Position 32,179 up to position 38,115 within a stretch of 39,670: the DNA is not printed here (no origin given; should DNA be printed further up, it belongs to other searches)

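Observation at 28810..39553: Four translationally coupled genes (DUF1232-like small protein, SNF2 helicase, 1878-aa N6-adenine methyltransferase, RNase H-fold protein): candidate non-canonical defence system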

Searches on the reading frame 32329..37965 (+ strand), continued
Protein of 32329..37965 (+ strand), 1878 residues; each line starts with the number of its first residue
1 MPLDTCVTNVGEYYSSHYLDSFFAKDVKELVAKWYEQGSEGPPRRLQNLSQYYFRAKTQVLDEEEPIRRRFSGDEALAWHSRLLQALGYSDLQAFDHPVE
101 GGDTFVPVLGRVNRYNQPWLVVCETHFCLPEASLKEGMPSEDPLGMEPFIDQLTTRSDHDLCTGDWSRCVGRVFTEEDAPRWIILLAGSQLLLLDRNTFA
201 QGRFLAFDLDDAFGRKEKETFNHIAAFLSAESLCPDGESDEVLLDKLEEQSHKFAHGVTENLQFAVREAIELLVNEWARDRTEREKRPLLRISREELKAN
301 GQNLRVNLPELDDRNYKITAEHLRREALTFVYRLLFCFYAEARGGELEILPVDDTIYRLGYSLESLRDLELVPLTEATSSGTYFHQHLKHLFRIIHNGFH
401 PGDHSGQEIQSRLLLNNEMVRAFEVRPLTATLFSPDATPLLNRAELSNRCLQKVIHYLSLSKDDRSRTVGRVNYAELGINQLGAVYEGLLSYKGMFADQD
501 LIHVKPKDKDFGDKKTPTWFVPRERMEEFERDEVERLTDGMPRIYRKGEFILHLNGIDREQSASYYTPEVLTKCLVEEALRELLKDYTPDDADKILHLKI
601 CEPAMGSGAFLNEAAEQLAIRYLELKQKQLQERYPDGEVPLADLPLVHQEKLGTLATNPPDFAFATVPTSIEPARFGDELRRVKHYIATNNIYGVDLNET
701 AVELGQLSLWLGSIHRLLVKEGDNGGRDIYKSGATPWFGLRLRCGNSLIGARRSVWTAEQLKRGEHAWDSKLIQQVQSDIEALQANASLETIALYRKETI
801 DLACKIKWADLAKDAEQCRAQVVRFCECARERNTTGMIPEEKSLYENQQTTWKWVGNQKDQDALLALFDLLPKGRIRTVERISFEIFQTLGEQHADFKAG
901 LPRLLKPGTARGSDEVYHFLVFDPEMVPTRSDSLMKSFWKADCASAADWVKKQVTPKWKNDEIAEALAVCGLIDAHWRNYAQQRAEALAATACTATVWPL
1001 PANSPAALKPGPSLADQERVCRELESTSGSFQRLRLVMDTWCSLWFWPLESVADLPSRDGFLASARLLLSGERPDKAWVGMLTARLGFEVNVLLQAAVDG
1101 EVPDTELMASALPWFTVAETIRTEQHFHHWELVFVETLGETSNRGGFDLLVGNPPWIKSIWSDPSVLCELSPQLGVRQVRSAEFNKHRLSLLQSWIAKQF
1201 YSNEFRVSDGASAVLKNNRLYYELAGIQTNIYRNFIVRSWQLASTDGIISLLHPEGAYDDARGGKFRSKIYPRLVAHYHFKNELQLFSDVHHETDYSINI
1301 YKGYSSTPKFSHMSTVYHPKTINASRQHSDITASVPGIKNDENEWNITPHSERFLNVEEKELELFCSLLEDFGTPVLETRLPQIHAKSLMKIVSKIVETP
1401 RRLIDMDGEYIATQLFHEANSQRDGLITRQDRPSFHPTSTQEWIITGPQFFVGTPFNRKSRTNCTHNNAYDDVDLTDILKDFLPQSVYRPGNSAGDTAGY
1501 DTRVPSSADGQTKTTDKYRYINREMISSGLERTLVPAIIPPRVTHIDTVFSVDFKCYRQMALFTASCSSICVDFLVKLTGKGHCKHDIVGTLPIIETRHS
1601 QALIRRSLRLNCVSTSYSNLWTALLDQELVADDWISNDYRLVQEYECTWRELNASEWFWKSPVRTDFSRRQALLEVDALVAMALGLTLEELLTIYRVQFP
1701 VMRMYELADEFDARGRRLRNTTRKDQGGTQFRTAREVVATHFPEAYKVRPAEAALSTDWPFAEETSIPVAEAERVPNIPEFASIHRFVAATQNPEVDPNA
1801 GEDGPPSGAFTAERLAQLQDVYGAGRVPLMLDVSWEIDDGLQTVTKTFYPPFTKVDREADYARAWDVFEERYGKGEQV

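Call 38: search_protein_families(library=ncbifam, proteins=[L005:15410-22036:+, L005:22038-24077:+, L001:9339-10424:+], max_evalue=0.001)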
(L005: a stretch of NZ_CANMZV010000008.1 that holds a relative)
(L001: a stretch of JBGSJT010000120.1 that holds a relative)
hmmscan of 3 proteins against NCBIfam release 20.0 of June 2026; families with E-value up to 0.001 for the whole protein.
L005:15410-22036:+ (2208 aa): 20 families
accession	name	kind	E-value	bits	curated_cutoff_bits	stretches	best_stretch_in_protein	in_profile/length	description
NF041067.1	DpdJ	equivalog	1.9e-28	98.7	800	2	214-306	319-406/1482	protein DpdJ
TIGR03817.1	DECH_helic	hypoth_equivalog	3.4e-28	98.4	874.1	2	1067-1174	304-405/742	helicase/secretion neighborhood putative DEAH-box helicase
TIGR04121.1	DEXH_lig_assoc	equivalog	5.3e-18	64.1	850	2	74-149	13-82/804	ligase-associated DNA damage response DEXH box helicase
NF010338.0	PRK13767.1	equivalog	5e-17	61.4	849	2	1074-1144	321-387/877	ATP-dependent helicase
NF007284.0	PRK09751.1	equivalog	5.2e-15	53.8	1496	1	1069-1145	350-422/1538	ATP-dependent helicase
NF053636.1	DDHlcsCsdAPsy1082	equivalog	2.4e-09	36.3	890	1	1100-1157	295-354/512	DEAD/DEAH box helicase CsdA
NF008394.0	PRK11192.1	equivalog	4.1e-08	32.5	507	1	1099-1153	298-352/441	ATP-dependent RNA helicase SrmB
NF038326.1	DISARM_DrmAL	exception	7.7e-08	30.2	999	1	1092-1175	1093-1179/1329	DISARM system helicase DrmA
TIGR03158.1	cas3_cyano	exception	9.9e-08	31.5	69.1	0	78-148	1-58/357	type I-D CRISPR-associated helicase Cas3'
NF007882.0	PRK10590.1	equivalog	3e-07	29.7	743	0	1099-1154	296-351/456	ATP-dependent RNA helicase RhlE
NF053711.1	RNA_heli_RhlE1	exception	2.8e-06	26.4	750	0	1097-1150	293-346/434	RNA helicase RhlE1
NF053631.1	RNA_helic_CshA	equivalog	2.9e-06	26.4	646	0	1097-1154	286-343/434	degradosome RNA helicase CshA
TIGR00614.1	recQ_fam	subfamily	5e-06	25.6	219.8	1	1074-1146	257-324/470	RecQ family ATP-dependent DNA helicase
NF038325.1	DISARM_DrmAS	equivalog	1.2e-05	23.5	950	1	1081-1162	926-1009/1165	DISARM system helicase DrmA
TIGR02621.3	cas3_GSU0051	exception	1.9e-05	23.7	400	0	1089-1143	323-374/854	type I-G CRISPR-associated helicase/endonuclease Cas3g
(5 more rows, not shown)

L005:22038-24077:+ (679 aa): 12 families
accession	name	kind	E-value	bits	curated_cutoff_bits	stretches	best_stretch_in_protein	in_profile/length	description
NF008276.0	PRK11054.1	equivalog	4.7e-19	68.3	543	2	404-492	388-475/684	DNA helicase IV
TIGR01073.1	pcrA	equivalog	8.5e-17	60.8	911.2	1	247-492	7-252/725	DNA helicase PcrA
NF041254.1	motor_HelR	exception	2.6e-13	49.2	750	1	251-316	194-261/706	RNA polymerase recycling motor ATPase HelR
TIGR01074.1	rep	equivalog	2.1e-10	39.5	951.45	1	245-491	2-248/668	DNA helicase Rep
NF041464.1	HelD_BACSU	equivalog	2.7e-10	38.8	419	1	443-673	544-763/779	RNA polymerase recycling motor HelD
NF008743.0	PRK11773.1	equivalog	9.3e-10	37.5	965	1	248-529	13-297/720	DNA helicase II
TIGR01075.1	uvrD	equivalog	3e-08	32.4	1144.45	1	246-340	6-98/715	DNA helicase II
NF041258.1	motor_HelR_2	exception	7.6e-08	31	1100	0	249-284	175-210/713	RNA polymerase recycling motor ATPase HelR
NF008172.0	PRK10919.1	equivalog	2e-06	26.3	1168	1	245-492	3-250/673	DNA helicase Rep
NF041465.1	HelD_MYCSM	equivalog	3.5e-06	25.4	1051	0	249-284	180-215/719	RNA polymerase recycling motor HelD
NF053713.1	helicas_STM2767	equivalog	3.5e-05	22.4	550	0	425-493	293-359/665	STM2767 family DEAD/DEAH box helicase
NF010485.0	PRK13909.1-2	equivalog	0.00074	17.8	650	0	445-590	331-476/909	RecB-like helicase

L001:9339-10424:+ (361 aa): 0 families

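Call 61: search_solved_structures(query=A4, max_evalue=1)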
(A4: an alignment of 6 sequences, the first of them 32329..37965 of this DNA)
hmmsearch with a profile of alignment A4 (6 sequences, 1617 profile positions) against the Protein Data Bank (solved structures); distinct sequences matched with E-value up to 1: 4.
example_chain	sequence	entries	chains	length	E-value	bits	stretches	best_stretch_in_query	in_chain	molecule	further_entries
4myd_A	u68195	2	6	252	0.89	9.7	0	367-421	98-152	2-succinyl-6-hydroxy-2,4-cyclohexadiene-1-carboxylate synthase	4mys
4mxd_A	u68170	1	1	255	0.91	9.7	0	367-421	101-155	2-succinyl-6-hydroxy-2,4-cyclohexadiene-1-carboxylate synthase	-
4gdm_A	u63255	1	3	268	0.98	9.6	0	367-421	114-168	2-succinyl-6-hydroxy-2,4-cyclohexadiene-1-carboxylate synthase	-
4geg_A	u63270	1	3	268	0.99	9.6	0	367-421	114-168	2-succinyl-6-hydroxy-2,4-cyclohexadiene-1-carboxylate synthase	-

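Call 63: search_protein_families(library=pfam, proteins=[L001:9339-10424:+, L001:12520-13932:+, L003:15231-16940:+], max_evalue=0.01)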
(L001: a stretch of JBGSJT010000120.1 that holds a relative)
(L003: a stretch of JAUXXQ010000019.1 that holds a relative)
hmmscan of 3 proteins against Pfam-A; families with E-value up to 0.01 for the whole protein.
L001:9339-10424:+ (361 aa): 1 family
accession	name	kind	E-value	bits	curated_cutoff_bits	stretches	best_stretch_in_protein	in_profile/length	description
PF04250.19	DUF429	-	2.7e-07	31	23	1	102-287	35-200/214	Protein of unknown function (DUF429)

L001:12520-13932:+ (470 aa): 0 families

L003:15231-16940:+ (569 aa): 2 families
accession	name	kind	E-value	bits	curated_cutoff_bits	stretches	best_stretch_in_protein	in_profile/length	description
PF04326.19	SLFN_AlbA_2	-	4e-13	50.4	25.3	1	27-148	1-115/118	Schlafen, AlbA_2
PF13749.12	HATPase_c_4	-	1.8e-09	37.9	26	1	321-407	1-87/89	Putative ATP-dependent DNA helicase recG C-terminal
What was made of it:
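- A different DUF429 protein in L001 (call 63).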

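Call 76: search_dna_similar(query=window:32329-37965:+, collection=plasmids, mode=protein, max_evalue=1e-20, max_rows=15)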
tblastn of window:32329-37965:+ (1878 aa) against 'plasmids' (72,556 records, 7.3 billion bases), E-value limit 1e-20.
Records with a match: 32; places in all: 33; records where one place covers at least 80% of the query: 24.
Best place of each record, by identity: <60% 32.
By first word of the organism name: Escherichia 15; Streptomyces 3; Klebsiella 2; Haematobacter 2; Pseudanabaena 1; Aulosira 1; Nostoc 1; Cylindrospermopsis 1; Microvirga 1; Tsukamurella 1; and 4 more.
By predicted mobility (MOB-suite, as given by PLSDB): non-mobilizable 13; conjugative 12; mobilizable 7.
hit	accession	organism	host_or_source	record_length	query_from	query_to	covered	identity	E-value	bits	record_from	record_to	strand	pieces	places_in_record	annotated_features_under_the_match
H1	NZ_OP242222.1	Escherichia coli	Homo sapiens,stool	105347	7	1737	85%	37.0%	2e-146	910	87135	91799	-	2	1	class I SAM-dependent DNA methyltransferase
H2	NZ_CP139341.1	Escherichia coli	pork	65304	7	1737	85%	36.9%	6e-146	908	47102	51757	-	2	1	class I SAM-dependent DNA methyltransferase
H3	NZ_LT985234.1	Escherichia coli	-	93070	7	1737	85%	36.7%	7e-147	912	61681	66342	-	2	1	class I SAM-dependent DNA methyltransferase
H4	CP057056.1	Escherichia coli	culture,Pooled cattle faecal samples ...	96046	7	1737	85%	36.7%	7e-147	912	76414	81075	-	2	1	class I SAM-dependent DNA methyltransferase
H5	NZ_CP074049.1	Escherichia coli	Pig,pure culture,Rectal Swab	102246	7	1737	85%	36.3%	5e-143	900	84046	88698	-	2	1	class I SAM-dependent DNA methyltransferase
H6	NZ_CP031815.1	Klebsiella pneumoniae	Homo sapiens,rectal swab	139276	7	1736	85%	36.3%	2e-132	867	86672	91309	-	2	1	class I SAM-dependent DNA methyltransferase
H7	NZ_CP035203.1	Klebsiella pneumoniae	Homo sapiens,stool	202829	7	1736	85%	36.3%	2e-132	867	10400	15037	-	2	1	class I SAM-dependent DNA methyltransferase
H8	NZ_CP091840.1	Escherichia coli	Equus ferus caballus ...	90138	7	1737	85%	36.3%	9e-136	878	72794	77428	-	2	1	class I SAM-dependent DNA methyltransferase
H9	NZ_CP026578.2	Escherichia coli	Homo sapiens,Culture,Rectal swab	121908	7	1737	85%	36.3%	1e-134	872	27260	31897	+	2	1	class I SAM-dependent DNA methyltransferase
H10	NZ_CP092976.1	Escherichia coli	Homo sapiens,Culture,Rectal swab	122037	7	1737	85%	36.3%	1e-134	872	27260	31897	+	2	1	class I SAM-dependent DNA methyltransferase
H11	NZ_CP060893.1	Escherichia coli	Homo sapiens,sputum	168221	7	1737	85%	36.3%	1e-134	872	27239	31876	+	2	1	class I SAM-dependent DNA methyltransferase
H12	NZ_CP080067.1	Escherichia coli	Homo sapiens,tissue sample,Human feces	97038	7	1737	85%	36.1%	2e-138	888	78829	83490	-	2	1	class I SAM-dependent DNA methyltransferase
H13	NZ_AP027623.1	Escherichia coli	Homo sapiens,whole organism,feces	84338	7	1737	85%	35.9%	3e-132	866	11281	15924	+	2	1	class I SAM-dependent DNA methyltransferase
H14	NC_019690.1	Pseudanabaena sp. PCC 7367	-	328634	1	1727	84%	36.1%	9e-138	892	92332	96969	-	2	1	SAM-dependent DNA methyltransferase | DEAD/DEAH box helicase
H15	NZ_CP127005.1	Escherichia coli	mixed culture,pork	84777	7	1737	85%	35.9%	9e-136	879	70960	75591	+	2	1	class I SAM-dependent DNA methyltransferase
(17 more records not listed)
